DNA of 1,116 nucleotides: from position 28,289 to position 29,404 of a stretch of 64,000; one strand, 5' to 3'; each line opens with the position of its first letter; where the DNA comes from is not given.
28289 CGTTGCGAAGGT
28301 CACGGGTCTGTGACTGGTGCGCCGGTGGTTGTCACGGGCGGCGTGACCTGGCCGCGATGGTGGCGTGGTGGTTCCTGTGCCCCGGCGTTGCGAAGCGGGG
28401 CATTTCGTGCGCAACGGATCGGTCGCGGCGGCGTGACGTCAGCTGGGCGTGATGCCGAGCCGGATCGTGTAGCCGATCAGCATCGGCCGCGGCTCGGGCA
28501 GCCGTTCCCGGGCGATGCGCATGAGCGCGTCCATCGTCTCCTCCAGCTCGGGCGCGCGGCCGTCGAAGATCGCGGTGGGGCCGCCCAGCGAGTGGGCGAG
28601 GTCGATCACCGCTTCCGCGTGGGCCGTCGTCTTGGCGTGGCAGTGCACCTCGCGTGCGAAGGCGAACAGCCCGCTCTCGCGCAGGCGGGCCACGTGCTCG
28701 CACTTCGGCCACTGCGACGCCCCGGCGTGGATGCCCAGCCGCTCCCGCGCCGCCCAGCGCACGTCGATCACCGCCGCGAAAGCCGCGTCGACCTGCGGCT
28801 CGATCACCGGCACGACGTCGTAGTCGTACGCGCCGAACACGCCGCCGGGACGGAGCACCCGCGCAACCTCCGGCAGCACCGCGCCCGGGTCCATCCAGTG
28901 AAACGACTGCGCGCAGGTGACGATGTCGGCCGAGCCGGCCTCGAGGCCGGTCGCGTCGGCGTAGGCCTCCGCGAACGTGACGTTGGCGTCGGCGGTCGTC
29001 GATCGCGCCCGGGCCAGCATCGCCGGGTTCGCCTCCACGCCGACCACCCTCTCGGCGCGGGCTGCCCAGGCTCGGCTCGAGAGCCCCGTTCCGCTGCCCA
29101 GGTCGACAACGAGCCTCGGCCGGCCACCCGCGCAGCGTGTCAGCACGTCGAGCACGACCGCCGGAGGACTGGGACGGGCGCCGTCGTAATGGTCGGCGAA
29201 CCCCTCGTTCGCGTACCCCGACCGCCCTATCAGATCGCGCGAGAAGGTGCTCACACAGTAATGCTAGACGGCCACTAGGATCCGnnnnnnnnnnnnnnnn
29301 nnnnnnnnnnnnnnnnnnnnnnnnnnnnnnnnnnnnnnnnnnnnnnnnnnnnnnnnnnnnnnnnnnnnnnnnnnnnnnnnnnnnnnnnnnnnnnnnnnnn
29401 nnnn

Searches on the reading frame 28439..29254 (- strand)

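Call 6: search_protein_families(library=pfam, proteins=[window:28439-29254:-])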
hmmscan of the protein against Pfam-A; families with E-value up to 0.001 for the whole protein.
window:28439-29254:- (271 aa): 6 families
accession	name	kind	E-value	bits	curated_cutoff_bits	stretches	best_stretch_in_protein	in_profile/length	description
PF08241.18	Methyltransf_11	-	6.7e-21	75.2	21.2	1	50-140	1-93/95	Methyltransferase domain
PF13649.12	Methyltransf_25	-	4.1e-19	69.5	27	1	49-138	1-97/97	Methyltransferase domain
PF08242.18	Methyltransf_12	-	8.6e-13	49.3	30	1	50-140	1-98/98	Methyltransferase domain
PF13847.12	Methyltransf_31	-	1.1e-11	45.1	27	1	49-146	7-113/145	Methyltransferase domain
PF13489.12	Methyltransf_23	-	4.8e-07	30.1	27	1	35-140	10-114/164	Methyltransferase domain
PF01209.24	Ubie_methyltran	-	3.6e-05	23.7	20.1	1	43-143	45-152/233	ubiE/COQ5 methyltransferase family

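Call 8: search_protein_families(library=ncbifam, proteins=[window:28439-29254:-], max_evalue=0.00001)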
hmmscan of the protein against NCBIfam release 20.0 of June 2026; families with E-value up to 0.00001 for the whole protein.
window:28439-29254:- (271 aa): 11 families
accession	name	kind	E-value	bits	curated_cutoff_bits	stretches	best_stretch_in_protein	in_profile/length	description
NF045667.1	MTase_DVU1556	equivalog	5.7e-13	48.8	155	1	28-144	5-121/213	DVU_1556 family methyltransferase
TIGR02072.1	BioC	equivalog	1.9e-11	44.3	184.95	1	46-140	35-130/244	malonyl-ACP O-methyltransferase BioC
NF043040.1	corrin_prot_MT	hypoth_equivalog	4.4e-11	42.6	180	1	48-143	44-148/216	corrinoid protein-associated methyltransferase CpaM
NF007610.0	PRK10258.1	equivalog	1.6e-10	40.8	342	1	38-162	35-156/251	malonyl-ACP O-methyltransferase BioC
NF041537.1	ArsM_AhpD_UU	exception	2.3e-10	39.8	510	1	48-152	79-190/345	arsenite methyltransferase/AhpD domain selenoprotein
TIGR01934.1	MenG_MenH_UbiE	subfamily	5.4e-10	38.9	158.35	1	45-142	39-141/223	ubiquinone/menaquinone biosynthesis methyltransferase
NF001244.0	PRK00216.1-5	equivalog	3.4e-09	36.4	216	1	47-142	50-153/236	bifunctional demethylmenaquinone methyltransferase/2-methoxy-6-polyprenyl-1,4-benzoquinol methylase UbiE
NF008823.0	PRK11873.1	subfamily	2e-08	34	263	1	48-143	80-182/272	arsenite methyltransferase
NF047649.1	MTase_UXPK_star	exception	5.1e-08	32.3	460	1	49-145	81-184/283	methyltransferase/UXPK-star double selenoprotein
NF002463.0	PRK01683.1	equivalog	6.3e-08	32.5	297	1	31-140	19-126/258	trans-aconitate 2-methyltransferase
NF001241.0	PRK00216.1-2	equivalog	9.5e-06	25.4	327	0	48-140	54-145/231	demethylmenaquinone methyltransferase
